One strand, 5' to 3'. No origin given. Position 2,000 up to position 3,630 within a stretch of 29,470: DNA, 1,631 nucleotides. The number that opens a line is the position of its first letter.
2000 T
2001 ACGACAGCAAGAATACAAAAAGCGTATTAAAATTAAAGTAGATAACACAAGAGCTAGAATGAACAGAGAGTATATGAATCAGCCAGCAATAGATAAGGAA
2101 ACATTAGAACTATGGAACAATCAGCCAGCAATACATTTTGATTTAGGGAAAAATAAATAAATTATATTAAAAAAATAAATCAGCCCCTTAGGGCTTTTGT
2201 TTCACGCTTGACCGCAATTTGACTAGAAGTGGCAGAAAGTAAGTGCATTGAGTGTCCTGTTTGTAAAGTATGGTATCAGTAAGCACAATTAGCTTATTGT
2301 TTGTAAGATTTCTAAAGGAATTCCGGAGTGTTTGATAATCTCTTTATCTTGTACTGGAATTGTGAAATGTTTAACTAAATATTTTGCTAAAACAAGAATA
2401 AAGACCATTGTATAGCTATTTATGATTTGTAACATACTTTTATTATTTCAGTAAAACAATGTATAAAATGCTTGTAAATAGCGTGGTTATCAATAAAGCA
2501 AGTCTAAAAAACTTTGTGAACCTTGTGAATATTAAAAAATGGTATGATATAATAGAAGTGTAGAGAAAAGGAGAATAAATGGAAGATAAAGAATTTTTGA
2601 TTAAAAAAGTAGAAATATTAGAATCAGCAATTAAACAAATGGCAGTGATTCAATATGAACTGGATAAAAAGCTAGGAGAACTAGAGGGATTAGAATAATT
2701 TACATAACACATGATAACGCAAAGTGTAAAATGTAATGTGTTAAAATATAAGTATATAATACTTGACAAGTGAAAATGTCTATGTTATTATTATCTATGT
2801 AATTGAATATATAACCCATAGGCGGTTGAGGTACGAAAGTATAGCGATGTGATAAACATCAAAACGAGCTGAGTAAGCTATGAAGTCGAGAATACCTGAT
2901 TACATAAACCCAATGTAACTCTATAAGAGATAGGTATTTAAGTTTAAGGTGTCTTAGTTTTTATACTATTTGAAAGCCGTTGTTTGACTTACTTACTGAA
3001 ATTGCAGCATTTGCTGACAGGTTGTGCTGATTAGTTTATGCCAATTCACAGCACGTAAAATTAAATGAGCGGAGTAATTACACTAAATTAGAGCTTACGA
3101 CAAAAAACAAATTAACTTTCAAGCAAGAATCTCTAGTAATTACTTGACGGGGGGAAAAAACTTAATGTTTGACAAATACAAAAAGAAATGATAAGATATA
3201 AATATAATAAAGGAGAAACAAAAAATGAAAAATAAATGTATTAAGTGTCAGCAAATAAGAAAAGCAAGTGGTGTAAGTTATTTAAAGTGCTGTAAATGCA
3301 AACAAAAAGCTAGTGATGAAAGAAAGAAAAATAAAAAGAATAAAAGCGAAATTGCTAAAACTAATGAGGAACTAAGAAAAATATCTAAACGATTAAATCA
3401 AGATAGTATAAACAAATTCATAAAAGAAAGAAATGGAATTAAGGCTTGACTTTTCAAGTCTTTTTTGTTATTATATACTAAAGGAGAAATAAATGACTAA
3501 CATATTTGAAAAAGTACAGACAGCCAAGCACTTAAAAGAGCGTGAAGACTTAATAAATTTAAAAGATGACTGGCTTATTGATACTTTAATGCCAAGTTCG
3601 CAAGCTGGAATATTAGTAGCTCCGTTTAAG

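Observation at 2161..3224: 1-kb coding-poor island at the head of the early region, with a consensus promoter firing into ORF-free structured sequence (candidate ori and/or phage ncRNA)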

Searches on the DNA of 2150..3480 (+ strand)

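Call 3: search_dna_similar(query=window:2161-3224:+, collection=phages, mode=near, max_rows=30)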
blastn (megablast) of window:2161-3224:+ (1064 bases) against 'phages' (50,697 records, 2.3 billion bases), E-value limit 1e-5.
Records with a match: 374; places in all: 379; records where one place covers at least 80% of the query: 32.
Best place of each record, by identity: >=99% 4; 95-99% 68; 90-95% 205; 80-90% 97.
By first word of the organism name: Lactococcus 371; Skunavirus 3.
By host as written in the record: Lactococcus lactis 227; Lactococcus lactis subsp. cremoris CA-49 42; - 30; Lactococcus lactis subsp. lactis bv. diacetylactis 13; Lactococcus lactis IL1403 11; Lactococcus lactis SMQ-404 10; Lactococcus lactis subsp. cremoris 6; Lactococcus lactis subsp. lactis Il1403 5; and 13 more.
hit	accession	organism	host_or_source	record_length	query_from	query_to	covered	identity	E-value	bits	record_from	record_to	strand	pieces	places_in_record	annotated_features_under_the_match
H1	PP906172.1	Skunavirus sp. 'svUCCL624'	Lactococcus cremoris 3107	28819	1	1064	100%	96.9%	0e+0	1772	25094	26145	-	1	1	hypothetical protein | HNH endonuclease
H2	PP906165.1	Lactococcus phage P008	Lactococcus lactis IL1403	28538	1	1064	100%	95.1%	0e+0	1670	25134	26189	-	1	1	hypothetical protein (x2)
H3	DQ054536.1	Lactococcus phage P008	-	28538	1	1064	100%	95.1%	0e+0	1670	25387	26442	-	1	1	unknown (x2)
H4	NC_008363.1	Lactococcus phage P008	Lactococcus lactis subsp. lactis Il1403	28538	1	1064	100%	95.1%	0e+0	1670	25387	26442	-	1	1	hypothetical protein (x2)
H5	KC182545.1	Lactococcus phage fd13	-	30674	1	1064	100%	94.4%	0e+0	1613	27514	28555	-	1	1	hypothetical protein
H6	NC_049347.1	Lactococcus phage fd13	-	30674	1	1064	100%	94.4%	0e+0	1613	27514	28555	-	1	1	hypothetical protein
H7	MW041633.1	Lactococcus phage FB6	Lactococcus lactis subsp. cremoris ...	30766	1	1064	100%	93.8%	0e+0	1591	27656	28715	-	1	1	hypothetical protein (x2)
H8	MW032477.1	Lactococcus phage FB14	Lactococcus lactis subsp. cremoris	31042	1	1064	100%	93.8%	0e+0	1591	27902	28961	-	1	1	hypothetical protein (x2)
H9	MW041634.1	Lactococcus phage GP14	Lactococcus lactis subsp. cremoris ...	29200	1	1064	100%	92.5%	0e+0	1509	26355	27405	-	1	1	hypothetical protein (x2)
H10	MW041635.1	Lactococcus phage GP15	Lactococcus lactis subsp. cremoris ...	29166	1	1064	100%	92.5%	0e+0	1509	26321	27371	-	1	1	hypothetical protein (x2)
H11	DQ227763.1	Lactococcus phage 712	-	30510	4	1062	100%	91.1%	0e+0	1417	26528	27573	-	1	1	hypothetical protein (x2)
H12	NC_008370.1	Lactococcus phage 712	Lactococcus lactis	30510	4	1062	100%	91.1%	0e+0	1417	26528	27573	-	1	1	hypothetical protein (x2)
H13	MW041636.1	Lactococcus phage RH10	Lactococcus lactis subsp. cremoris ...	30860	4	1064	90%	93.7%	0e+0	1440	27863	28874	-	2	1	hypothetical protein (x2)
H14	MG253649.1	Lactococcus phage vB_Llc_bIBB24tp1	Lactococcus lactis IL1403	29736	1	1064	90%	92.8%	0e+0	1394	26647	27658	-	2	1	hypothetical protein (x2)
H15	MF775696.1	Lactococcus phage LP0509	Lactococcus lactis subsp. cremoris CA-49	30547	1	1064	90%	92.6%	0e+0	1386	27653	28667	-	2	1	hypothetical protein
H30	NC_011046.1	Lactococcus phage bIBB29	-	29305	1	1064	90%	92.3%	0e+0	1366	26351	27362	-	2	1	hypothetical protein | ribosome_binding_site (x2)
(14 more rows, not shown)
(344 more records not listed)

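Call 6: get_annotated_region(hit=H4, flank=2500)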
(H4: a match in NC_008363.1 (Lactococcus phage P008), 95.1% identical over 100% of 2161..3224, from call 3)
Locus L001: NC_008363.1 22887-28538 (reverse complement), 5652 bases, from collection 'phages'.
description: Lactococcus phage P008, complete genome.
organism: Lactococcus phage P008 (NCBI taxid 2908173)
taxonomy: Viruses; Duplodnaviria; Heunggongvirae; Uroviricota; Caudoviricetes; Skunavirus; Skunavirus P008
host: Lactococcus lactis subsp. lactis Il1403; source: -; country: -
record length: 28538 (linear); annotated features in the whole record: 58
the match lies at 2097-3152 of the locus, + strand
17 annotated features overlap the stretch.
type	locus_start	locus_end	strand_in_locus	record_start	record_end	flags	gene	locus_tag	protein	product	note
CDS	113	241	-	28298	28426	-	-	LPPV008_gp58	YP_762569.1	hypothetical protein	orf58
CDS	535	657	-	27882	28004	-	-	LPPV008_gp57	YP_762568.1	hypothetical protein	orf57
CDS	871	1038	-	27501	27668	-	-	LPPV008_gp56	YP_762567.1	hypothetical protein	orf56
CDS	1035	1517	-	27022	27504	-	-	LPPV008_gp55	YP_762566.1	Holliday junction resolvase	orf55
CDS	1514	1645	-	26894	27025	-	-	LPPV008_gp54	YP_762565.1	hypothetical protein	orf54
CDS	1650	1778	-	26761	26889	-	-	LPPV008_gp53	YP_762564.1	hypothetical protein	orf53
CDS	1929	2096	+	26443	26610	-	-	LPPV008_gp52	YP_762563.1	hypothetical protein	orf52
CDS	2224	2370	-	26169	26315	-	-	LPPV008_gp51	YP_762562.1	hypothetical protein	orf51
CDS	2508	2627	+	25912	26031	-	-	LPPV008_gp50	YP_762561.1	hypothetical protein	orf50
CDS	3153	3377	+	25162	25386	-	-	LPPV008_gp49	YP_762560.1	hypothetical protein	orf49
CDS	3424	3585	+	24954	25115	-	-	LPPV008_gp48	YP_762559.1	hypothetical protein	orf48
CDS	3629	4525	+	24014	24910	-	-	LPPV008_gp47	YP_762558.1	AAA family ATPase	orf47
CDS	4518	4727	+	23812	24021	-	-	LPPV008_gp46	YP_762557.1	hypothetical protein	orf46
CDS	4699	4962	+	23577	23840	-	-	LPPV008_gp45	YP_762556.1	hypothetical protein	orf45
CDS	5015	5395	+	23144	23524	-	-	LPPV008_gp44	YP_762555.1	hypothetical protein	orf44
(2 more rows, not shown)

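Call 7: get_annotated_region(hit=H30, flank=2500)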
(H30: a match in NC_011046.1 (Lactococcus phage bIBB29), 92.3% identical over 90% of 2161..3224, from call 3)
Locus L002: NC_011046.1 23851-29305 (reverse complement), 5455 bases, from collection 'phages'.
description: Lactococcus phage bIBB29, complete genome.
organism: Lactococcus phage bIBB29 (NCBI taxid 2898538)
taxonomy: Viruses; Duplodnaviria; Heunggongvirae; Uroviricota; Caudoviricetes; Skunavirus; Skunavirus bibb29
host: -; source: -; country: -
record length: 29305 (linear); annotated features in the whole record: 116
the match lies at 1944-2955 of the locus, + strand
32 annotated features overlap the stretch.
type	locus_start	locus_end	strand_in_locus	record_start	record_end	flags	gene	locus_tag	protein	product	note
CDS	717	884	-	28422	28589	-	-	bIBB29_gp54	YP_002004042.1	hypothetical protein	similar to YP_762567; orf54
misc_feature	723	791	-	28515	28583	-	-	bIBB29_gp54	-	-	Region: TMH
misc_feature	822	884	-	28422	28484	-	-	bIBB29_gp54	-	-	Region: TMH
CDS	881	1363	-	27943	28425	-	-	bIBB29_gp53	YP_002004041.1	Holliday junction resolvase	similar to NP_047175; orf53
regulatory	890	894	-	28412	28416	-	-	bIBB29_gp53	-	ribosome_binding_site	-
misc_feature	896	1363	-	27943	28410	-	-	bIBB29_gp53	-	-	Region: conserved domain Phage_lacto_M3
CDS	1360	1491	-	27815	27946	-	-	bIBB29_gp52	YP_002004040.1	hypothetical protein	similar to NP_044998; orf52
regulatory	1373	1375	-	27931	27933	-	-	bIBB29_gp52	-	ribosome_binding_site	-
CDS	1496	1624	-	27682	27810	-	-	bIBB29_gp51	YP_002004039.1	hypothetical protein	similar to NP_044997; orf51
regulatory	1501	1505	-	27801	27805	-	-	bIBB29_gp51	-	ribosome_binding_site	-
regulatory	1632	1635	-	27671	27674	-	-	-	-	ribosome_binding_site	-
regulatory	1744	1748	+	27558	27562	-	-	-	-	ribosome_binding_site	-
CDS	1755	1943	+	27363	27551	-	-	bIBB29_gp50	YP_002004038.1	hypothetical protein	similar to NP_044996; orf50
regulatory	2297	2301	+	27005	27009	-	-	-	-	ribosome_binding_site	-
CDS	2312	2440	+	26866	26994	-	-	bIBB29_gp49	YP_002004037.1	hypothetical protein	similar to NP_047171; orf49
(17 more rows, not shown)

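Call 8: get_annotated_region(hit=H1, flank=2500)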
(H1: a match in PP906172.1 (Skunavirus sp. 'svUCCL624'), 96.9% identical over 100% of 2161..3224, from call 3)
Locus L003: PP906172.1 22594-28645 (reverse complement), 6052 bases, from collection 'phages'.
description: Skunavirus sp. 'svUCCL624', complete genome.
organism: Skunavirus sp. 'svUCCL624' (NCBI taxid 3403662)
taxonomy: Viruses; Duplodnaviria; Heunggongvirae; Uroviricota; Caudoviricetes; Skunavirus
host: Lactococcus cremoris 3107; source: -; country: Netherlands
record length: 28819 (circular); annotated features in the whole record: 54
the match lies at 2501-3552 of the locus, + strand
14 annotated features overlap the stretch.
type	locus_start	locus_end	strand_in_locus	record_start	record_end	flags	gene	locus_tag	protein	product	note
CDS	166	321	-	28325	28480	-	-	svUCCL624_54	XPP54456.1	hypothetical protein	-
CDS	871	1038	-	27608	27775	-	-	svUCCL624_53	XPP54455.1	middle expressed protein 4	-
CDS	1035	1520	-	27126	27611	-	-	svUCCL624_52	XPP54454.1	Holliday junction endonuclease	-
CDS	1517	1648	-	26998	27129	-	-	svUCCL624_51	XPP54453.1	middle expressed protein 2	-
CDS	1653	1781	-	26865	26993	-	-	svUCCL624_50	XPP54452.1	middle expressed protein 1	-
CDS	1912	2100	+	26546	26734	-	-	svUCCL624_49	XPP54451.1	hypothetical protein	-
CDS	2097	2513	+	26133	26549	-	-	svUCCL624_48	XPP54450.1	HNH endonuclease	-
CDS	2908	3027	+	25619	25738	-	-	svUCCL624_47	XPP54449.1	hypothetical protein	-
CDS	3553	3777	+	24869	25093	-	-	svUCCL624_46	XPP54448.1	hypothetical protein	-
CDS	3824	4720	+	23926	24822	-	-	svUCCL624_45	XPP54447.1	AAA family ATPase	-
CDS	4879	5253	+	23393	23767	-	-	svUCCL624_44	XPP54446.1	HNH endonuclease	-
CDS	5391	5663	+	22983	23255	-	-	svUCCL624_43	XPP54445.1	hypothetical protein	-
CDS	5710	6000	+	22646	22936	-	-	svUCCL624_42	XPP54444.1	hypothetical protein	-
CDS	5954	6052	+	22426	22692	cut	-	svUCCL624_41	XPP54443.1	hypothetical protein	-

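Call 25: search_dna_similar(query=window:2795-3165:+, collection=phages, mode=distant, max_rows=60, rows=spread)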
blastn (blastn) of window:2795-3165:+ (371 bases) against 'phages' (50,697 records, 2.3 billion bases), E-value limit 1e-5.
Records with a match: 54; places in all: 54; records where one place covers at least 80% of the query: 54.
Best place of each record, by identity: >=99% 2; 95-99% 52.
By first word of the organism name: Lactococcus 53; Skunavirus 1.
By host as written in the record: Lactococcus lactis 20; Lactococcus lactis subsp. cremoris CA-49 8; - 6; Lactococcus lactis IL1403 5; Lactococcus lactis subsp. lactis bv. diacetylactis 5; Lactococcus lactis subsp. cremoris 2; Lactococcus lactis subsp. cremoris SMQ-999 2; Lactococcus lactis subsp. lactis biovar diacetylactis 2; and 4 more.
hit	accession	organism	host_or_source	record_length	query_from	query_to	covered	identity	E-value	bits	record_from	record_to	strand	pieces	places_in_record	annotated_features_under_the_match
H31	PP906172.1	Skunavirus sp. 'svUCCL624'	Lactococcus cremoris 3107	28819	1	371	100%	99.7%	0e+0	662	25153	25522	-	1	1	none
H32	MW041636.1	Lactococcus phage RH10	Lactococcus lactis subsp. cremoris ...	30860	1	371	100%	99.5%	0e+0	661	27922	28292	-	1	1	none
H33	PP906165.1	Lactococcus phage P008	Lactococcus lactis IL1403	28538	1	371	100%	98.1%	9e-180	635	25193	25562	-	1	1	none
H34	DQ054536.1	Lactococcus phage P008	-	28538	1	371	100%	98.1%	9e-180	635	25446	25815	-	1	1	none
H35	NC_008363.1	Lactococcus phage P008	Lactococcus lactis subsp. lactis Il1403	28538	1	371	100%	98.1%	9e-180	635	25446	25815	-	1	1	none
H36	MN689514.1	Lactococcus phage CHPC129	Lactococcus lactis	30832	1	371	100%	98.1%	3e-179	632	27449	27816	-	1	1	none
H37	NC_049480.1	Lactococcus phage CHPC129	Lactococcus lactis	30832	1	371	100%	98.1%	3e-179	632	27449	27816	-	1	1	none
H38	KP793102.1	Lactococcus phage 936 group phage PhiA.16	Lactococcus lactis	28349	1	371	100%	98.1%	1e-178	631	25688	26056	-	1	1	none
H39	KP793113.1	Lactococcus phage 936 group phage PhiF.17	Lactococcus lactis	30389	1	371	100%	98.1%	1e-178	631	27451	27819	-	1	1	none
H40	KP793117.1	Lactococcus phage 936 group phage PhiG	Lactococcus lactis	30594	1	371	100%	98.1%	1e-178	631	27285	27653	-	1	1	none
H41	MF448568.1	Lactococcus phage 79201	Lactococcus lactis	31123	1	371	100%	98.1%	1e-178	631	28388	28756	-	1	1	none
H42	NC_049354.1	Lactococcus phage 936 group phage PhiA.16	Lactococcus lactis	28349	1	371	100%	98.1%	1e-178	631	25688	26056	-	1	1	none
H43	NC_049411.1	Lactococcus phage 79201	Lactococcus lactis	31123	1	371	100%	98.1%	1e-178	631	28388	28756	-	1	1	none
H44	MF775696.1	Lactococcus phage LP0509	Lactococcus lactis subsp. cremoris CA-49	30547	1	371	100%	97.9%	9e-180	634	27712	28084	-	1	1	none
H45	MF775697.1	Lactococcus phage LP0604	Lactococcus lactis subsp. cremoris CA-49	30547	1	371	100%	97.9%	9e-180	634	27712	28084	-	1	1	none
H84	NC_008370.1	Lactococcus phage 712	Lactococcus lactis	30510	1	371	100%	95.4%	1e-165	587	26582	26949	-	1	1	none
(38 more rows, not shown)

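Call 26: search_rna_families(source=window, start=2150, end=3480, threshold=evalue, max_evalue=10, show_alignments=2)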
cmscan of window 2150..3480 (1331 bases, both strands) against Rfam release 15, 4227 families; matches with E-value up to 10: 5.
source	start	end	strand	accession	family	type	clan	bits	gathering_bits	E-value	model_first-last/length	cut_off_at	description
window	2751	2829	+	RF02291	TtnuCD15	Gene; snRNA; snoRNA; CD-box;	-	23.1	75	2.4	1-65/65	no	Tetrahymena snoRNA TtnuCD15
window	2285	2352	-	RF01662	ceN89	Gene; snRNA; snoRNA; CD-box;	-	17.6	48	1.6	1-78/78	no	Caenorhabditis snoRNA ceN89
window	2591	2609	+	RF01748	nuoG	Cis-reg;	-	16.4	33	1.6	1-43/43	no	nuoG RNA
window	3450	3469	-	RF02098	DGCR5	Gene; lncRNA;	-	15.8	50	6.3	30-49/49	no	DiGeorge syndrome critical region gene 5 conserved region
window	2274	2338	-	RF00324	snoMBII-202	Gene; snRNA; snoRNA; CD-box;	-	15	40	7.1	1-84/84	no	Small nucleolar RNA MBII-202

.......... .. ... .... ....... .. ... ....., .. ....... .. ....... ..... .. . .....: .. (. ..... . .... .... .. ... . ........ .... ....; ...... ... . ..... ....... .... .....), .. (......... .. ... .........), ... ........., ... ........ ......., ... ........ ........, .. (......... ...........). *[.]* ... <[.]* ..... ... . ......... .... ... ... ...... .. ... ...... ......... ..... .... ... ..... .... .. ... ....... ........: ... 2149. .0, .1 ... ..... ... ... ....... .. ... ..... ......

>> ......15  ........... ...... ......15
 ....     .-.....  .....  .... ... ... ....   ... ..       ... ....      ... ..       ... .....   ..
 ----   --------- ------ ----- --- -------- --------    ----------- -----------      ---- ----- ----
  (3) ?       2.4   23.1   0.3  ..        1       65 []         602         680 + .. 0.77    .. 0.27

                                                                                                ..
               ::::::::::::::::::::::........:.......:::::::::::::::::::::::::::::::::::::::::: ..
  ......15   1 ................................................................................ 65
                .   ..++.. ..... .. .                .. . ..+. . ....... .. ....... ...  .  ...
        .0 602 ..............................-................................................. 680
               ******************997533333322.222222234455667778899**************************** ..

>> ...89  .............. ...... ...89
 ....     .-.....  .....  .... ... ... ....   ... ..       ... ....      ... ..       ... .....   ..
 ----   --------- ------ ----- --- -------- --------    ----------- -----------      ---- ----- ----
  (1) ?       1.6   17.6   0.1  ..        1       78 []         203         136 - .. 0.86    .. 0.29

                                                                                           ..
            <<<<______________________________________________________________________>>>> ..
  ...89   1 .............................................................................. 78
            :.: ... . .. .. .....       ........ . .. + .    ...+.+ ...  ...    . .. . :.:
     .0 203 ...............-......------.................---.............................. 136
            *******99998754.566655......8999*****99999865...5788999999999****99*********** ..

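Call 27: search_dna_similar(query=window:2700-3224:+, collection=plasmids, mode=distant, max_rows=20, max_evalue=0.01)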
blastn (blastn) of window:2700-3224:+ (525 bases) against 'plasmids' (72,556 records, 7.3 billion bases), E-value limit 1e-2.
No match.

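Call 34: search_dna_similar(query=window:2200-2580:+, collection=phages, mode=distant, max_rows=40, rows=spread)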
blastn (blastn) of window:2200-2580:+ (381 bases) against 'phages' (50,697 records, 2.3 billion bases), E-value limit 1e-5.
Records with a match: 374; places in all: 379; records where one place covers at least 80% of the query: 80.
Best place of each record, by identity: >=99% 6; 95-99% 154; 90-95% 83; 80-90% 129; 60-80% 2.
By first word of the organism name: Lactococcus 371; Skunavirus 3.
By host as written in the record: Lactococcus lactis 227; Lactococcus lactis subsp. cremoris CA-49 42; - 30; Lactococcus lactis subsp. lactis bv. diacetylactis 13; Lactococcus lactis IL1403 11; Lactococcus lactis SMQ-404 10; Lactococcus lactis subsp. cremoris 6; Lactococcus lactis subsp. lactis Il1403 5; and 13 more.
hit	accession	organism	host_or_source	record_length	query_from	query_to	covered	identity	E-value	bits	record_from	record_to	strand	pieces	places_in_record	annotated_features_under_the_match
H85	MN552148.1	Lactococcus phage P1532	Lactococcus lactis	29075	1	375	98%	97.1%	5e-177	626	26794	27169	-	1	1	hypothetical protein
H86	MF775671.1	Lactococcus phage LP9205a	Lactococcus lactis subsp. cremoris CA-49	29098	1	375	98%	95.5%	7e-169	599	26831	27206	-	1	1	hypothetical protein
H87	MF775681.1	Lactococcus phage LP9406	Lactococcus lactis subsp. cremoris CA-49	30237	1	375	98%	95.5%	7e-169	599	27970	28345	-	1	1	hypothetical protein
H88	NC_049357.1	Lactococcus phage 936 group phage Phi5.12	Lactococcus lactis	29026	1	381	100%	92.9%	5e-158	563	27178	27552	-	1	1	hypothetical protein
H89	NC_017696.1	Lactococcus phage ASCC532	Lactococcus lactis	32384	1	381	100%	91.3%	1e-152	545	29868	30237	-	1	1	hypothetical protein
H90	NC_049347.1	Lactococcus phage fd13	-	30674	1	381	100%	89.8%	6e-144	516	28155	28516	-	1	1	hypothetical protein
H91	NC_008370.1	Lactococcus phage 712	Lactococcus lactis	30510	1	381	100%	87.5%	3e-129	466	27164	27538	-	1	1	hypothetical protein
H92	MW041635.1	Lactococcus phage GP15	Lactococcus lactis subsp. cremoris ...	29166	1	381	100%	85.9%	9e-123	444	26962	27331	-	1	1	hypothetical protein (x2)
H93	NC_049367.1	Lactococcus phage 936 group phage PhiE1127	Lactococcus lactis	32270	1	374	98%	84.6%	1e-115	422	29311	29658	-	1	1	hypothetical protein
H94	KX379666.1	Lactococcus phage 3R16S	Lactococcus lactis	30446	1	375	72%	90.2%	3e-71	370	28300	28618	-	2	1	none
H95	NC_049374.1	Lactococcus phage 10W18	Lactococcus lactis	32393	1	375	72%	90.2%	3e-71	366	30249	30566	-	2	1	none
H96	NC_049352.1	Lactococcus phage phi15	Lactococcus sp. 936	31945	1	375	72%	89.5%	3e-71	359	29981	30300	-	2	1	none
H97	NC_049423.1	Lactococcus phage LP0903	Lactococcus lactis subsp. cremoris CA-49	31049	1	375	72%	89.1%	4e-70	354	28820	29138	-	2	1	none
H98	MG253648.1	Lactococcus phage vB_Llc_bIBB14s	Lactococcus lactis IL1403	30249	1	375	72%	88.4%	2e-67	345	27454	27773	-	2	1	hypothetical protein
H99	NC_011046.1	Lactococcus phage bIBB29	-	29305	1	375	72%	88.0%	9e-66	341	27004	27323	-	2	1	ribosome_binding_site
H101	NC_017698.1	Lactococcus phage ASCC465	Lactococcus lactis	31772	1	249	65%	90.8%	5e-95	353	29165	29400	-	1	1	none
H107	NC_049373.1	Lactococcus phage 16W23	Lactococcus lactis subsp. lactis bv. ...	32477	1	172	45%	98.3%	3e-78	297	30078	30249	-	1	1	none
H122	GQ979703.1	Lactococcus virus P2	Lactococcus lactis subsp. cremoris ...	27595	1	104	27%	89.4%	2e-30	139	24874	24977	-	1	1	none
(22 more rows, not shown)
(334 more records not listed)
